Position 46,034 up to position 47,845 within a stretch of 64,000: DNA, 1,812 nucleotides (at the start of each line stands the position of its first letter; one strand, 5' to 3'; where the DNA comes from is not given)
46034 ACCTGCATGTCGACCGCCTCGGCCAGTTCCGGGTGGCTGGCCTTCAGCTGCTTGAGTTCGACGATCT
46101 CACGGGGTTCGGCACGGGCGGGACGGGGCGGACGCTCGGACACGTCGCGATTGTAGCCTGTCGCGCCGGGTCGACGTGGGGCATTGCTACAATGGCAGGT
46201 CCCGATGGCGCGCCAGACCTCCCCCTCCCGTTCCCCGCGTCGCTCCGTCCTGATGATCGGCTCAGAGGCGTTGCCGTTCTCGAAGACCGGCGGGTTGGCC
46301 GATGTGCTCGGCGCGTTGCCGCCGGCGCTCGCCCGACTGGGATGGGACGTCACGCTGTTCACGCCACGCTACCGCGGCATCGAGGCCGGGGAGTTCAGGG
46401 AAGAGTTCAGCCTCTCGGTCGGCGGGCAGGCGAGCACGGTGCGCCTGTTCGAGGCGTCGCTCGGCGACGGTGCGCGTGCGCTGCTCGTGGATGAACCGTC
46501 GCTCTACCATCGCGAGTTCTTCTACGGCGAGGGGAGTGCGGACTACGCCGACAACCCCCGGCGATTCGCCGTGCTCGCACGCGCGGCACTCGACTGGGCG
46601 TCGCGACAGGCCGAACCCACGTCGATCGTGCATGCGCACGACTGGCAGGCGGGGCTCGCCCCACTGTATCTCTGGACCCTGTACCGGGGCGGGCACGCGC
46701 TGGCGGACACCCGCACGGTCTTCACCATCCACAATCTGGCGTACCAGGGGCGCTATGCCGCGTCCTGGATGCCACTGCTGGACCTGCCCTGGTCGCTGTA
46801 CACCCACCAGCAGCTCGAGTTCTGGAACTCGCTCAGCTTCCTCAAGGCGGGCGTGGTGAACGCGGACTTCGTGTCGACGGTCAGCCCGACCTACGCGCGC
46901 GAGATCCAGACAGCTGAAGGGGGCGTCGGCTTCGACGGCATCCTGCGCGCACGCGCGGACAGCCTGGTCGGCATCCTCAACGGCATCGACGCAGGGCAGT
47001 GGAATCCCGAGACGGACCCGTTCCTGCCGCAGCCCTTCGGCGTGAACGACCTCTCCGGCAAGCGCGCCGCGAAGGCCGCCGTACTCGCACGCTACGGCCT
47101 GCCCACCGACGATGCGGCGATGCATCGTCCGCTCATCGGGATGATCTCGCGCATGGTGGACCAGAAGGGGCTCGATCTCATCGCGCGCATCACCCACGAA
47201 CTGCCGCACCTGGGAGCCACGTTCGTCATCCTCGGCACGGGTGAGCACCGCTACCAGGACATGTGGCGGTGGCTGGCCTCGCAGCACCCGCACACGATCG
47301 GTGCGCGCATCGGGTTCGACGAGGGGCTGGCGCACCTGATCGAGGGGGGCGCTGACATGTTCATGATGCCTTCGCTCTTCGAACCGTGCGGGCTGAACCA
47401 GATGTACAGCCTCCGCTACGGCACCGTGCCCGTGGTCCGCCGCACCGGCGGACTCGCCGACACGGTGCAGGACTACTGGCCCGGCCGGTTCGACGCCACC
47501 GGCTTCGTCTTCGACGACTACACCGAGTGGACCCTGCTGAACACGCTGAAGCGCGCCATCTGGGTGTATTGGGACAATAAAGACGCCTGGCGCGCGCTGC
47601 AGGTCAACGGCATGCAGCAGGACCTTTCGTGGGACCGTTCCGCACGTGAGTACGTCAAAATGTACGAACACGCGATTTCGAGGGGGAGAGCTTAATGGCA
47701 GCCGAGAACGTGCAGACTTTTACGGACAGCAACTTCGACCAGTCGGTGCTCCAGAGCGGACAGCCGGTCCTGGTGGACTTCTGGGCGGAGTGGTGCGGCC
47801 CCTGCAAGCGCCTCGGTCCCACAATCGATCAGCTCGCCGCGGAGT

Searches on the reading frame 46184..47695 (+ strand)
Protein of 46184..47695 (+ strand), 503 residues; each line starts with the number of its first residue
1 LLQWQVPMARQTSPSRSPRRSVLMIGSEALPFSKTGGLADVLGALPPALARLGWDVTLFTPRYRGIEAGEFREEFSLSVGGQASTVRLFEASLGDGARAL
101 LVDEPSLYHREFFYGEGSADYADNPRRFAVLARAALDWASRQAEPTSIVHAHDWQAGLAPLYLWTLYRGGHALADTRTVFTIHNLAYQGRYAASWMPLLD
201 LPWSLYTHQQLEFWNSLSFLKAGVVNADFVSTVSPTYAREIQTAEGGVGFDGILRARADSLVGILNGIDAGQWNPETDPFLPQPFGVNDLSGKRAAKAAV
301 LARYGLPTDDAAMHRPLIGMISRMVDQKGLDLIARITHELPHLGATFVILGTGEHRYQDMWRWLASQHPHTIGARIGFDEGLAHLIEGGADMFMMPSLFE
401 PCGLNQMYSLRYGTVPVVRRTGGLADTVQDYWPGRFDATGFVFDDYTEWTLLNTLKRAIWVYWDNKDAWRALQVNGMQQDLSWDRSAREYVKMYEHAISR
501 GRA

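Call 56: search_protein_families(library=pfam, proteins=[window:46184-47695:+], max_evalue=0.001)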
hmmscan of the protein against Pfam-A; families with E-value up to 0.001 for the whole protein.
window:46184-47695:+ (503 aa): 5 families
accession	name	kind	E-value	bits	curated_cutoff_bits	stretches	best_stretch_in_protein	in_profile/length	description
PF08323.17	Glyco_transf_5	-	1.3e-73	248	22.7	1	22-255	2-238/239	Starch synthase catalytic domain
PF00534.26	Glycos_transf_1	-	2.4e-09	37.4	26.4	1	314-448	14-145/172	Glycosyl transferases group 1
PF13579.12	Glyco_trans_4_4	-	1.5e-07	32.3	29.7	1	36-243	1-144/158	Glycosyl transferase 4-like domain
PF13439.12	Glyco_transf_4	-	1.6e-07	31.9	28.5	1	36-243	2-150/170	Glycosyltransferase Family 4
PF13692.12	Glyco_trans_1_4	-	2e-07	31.8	27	1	315-444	1-125/142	Glycosyl transferases group 1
